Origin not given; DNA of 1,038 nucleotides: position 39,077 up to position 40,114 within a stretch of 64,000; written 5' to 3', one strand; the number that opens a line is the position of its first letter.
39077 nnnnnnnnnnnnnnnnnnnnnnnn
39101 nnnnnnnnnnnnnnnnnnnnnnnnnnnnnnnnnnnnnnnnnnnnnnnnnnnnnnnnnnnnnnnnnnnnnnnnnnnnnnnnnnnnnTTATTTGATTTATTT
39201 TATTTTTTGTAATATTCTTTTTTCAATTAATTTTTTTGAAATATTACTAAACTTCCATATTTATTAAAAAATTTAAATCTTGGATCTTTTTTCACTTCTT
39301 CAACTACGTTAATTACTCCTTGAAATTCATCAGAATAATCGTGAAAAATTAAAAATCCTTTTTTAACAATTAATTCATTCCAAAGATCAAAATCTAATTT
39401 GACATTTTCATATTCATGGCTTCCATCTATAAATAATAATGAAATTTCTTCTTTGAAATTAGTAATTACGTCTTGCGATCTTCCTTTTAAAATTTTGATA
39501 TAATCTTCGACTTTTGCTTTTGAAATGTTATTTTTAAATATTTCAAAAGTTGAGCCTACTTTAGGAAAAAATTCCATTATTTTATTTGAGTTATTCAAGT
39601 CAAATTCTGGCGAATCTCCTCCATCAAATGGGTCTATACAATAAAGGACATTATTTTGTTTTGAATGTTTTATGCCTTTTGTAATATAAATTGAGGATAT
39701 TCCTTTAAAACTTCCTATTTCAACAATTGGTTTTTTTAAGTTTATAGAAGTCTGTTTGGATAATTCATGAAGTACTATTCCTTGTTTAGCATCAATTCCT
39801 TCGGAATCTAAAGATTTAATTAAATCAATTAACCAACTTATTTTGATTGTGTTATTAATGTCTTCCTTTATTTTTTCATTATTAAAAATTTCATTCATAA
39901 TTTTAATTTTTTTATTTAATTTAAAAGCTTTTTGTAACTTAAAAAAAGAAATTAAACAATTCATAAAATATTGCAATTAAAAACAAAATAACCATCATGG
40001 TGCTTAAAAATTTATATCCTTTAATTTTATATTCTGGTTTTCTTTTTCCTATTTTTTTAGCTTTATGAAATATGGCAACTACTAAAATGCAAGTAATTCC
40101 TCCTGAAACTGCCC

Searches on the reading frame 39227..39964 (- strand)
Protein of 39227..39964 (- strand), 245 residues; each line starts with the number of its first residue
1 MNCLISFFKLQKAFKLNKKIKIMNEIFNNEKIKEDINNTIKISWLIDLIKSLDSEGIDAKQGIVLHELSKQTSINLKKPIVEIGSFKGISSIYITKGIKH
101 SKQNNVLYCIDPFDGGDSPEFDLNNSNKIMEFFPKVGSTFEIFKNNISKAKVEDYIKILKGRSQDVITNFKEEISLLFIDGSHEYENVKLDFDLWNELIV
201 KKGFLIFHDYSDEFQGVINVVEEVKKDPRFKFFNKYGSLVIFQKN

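Call 46: search_protein_families(library=pfam, proteins=[window:39227-39964:-], max_evalue=0.01)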
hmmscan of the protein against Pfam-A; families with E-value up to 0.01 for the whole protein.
window:39227-39964:- (245 aa): 1 family
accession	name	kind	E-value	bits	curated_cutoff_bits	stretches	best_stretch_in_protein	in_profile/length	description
PF13578.12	Methyltransf_24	-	2.4e-23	83.4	26.3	1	81-210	1-105/105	Methyltransferase domain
